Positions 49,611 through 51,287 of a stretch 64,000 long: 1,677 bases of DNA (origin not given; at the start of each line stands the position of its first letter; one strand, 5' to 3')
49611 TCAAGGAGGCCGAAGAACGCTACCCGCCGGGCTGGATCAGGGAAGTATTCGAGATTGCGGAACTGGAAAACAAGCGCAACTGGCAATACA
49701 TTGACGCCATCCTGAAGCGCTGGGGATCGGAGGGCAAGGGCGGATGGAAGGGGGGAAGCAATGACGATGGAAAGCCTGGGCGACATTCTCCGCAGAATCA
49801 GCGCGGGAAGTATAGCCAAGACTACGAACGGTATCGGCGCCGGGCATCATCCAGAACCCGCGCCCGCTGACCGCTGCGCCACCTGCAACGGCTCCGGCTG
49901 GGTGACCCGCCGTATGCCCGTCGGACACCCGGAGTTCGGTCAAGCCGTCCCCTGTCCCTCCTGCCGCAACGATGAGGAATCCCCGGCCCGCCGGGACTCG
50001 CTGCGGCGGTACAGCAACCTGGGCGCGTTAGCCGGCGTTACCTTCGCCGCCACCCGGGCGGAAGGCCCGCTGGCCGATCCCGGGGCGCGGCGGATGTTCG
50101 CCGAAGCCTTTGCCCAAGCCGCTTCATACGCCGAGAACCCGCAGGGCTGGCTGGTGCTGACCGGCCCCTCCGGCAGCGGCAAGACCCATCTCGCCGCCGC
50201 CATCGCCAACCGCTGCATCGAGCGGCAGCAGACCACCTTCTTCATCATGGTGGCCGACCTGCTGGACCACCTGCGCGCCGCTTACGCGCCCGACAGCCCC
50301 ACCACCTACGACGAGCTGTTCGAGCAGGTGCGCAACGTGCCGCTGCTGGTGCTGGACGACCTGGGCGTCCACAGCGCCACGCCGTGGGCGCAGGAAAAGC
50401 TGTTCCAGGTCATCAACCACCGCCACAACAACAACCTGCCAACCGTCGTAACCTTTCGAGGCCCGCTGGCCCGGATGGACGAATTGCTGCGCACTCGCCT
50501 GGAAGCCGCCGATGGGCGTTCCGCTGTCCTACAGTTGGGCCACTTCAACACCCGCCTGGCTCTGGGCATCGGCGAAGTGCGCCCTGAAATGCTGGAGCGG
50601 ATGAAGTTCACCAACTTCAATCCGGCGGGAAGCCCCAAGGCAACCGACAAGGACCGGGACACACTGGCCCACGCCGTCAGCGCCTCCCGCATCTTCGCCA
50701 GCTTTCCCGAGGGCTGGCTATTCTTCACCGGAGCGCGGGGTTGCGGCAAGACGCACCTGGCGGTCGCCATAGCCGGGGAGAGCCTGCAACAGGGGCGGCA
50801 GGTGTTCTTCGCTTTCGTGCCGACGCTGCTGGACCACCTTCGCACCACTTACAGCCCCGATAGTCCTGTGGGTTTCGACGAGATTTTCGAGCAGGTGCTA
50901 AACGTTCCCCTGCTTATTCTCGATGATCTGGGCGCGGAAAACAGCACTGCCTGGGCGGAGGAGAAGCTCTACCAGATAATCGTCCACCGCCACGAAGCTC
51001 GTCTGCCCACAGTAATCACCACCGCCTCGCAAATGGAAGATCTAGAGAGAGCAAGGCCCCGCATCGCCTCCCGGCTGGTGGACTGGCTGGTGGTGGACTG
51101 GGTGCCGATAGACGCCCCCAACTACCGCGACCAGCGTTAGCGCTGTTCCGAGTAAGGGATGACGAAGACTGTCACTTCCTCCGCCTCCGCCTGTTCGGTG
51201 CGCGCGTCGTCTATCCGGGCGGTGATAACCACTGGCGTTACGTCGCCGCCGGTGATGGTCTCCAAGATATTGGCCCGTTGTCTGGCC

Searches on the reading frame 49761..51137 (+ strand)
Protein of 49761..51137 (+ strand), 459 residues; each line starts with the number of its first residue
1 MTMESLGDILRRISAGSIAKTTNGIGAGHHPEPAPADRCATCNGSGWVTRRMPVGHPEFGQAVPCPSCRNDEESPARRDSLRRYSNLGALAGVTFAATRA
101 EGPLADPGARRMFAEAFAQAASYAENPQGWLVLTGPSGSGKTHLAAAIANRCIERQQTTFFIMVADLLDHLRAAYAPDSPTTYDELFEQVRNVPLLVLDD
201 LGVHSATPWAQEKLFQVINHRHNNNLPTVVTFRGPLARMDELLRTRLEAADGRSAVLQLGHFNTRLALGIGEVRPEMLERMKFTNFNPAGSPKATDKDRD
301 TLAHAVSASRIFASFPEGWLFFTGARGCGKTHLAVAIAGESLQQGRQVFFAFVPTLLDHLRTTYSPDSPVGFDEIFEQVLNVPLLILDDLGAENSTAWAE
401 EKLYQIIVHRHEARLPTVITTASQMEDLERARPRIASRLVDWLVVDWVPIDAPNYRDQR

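Call 6: search_protein_families(library=pfam, proteins=[window:49761-51137:+])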
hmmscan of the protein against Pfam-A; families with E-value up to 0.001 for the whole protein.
window:49761-51137:+ (459 aa): 28 families (the best 25 are shown)
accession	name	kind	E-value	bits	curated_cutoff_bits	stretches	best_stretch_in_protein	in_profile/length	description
PF01695.23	IstB_IS21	-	3.5e-35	122.1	24.1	2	123-243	88-203/238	IstB-like ATP binding protein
PF00308.24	Bac_DnaA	-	3.2e-15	57.1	23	2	116-248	25-156/162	Bacterial DnaA ATPAse domain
PF00004.35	AAA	-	2.1e-13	51.3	21.2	2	132-223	2-97/131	ATPase family associated with various cellular activities (AAA)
PF13191.12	AAA_16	-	3.9e-09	37.7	32.6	1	118-191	17-83/167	AAA ATPase domain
PF20720.3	nSTAND3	-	1e-08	35.4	27.2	1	118-178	8-64/155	Novel STAND NTPase 3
PF13173.12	AAA_14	-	1.6e-08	35.1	27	0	320-428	5-103/129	AAA domain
PF24883.2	NPHP3_N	-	1.8e-07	31.9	24.8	0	126-162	20-56/164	Nephrocystin 3, N-terminal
PF02562.22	PhoH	-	2e-07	31.2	27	0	131-165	22-56/205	PhoH-like protein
PF00910.28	RNA_helicase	-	3e-07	31.3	21.5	0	132-207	2-64/105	RNA helicase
PF13401.12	AAA_22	-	3.1e-07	31.2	27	0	127-164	4-41/130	AAA domain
PF04851.21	ResIII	-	3.9e-07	30.6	22.5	0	115-175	10-73/164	Type III restriction enzyme, res subunit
PF05729.18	NACHT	-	3.4e-06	27.4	26.7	0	131-169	3-47/167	NACHT domain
PF00005.33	ABC_tran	-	5.3e-06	27.5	25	0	126-152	9-35/137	ABC transporter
PF13521.12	AAA_28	-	5.9e-06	27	27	0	131-151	2-22/164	AAA domain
PF07728.20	AAA_5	-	1e-05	26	22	0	131-223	2-95/139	AAA domain (dynein-related subfamily)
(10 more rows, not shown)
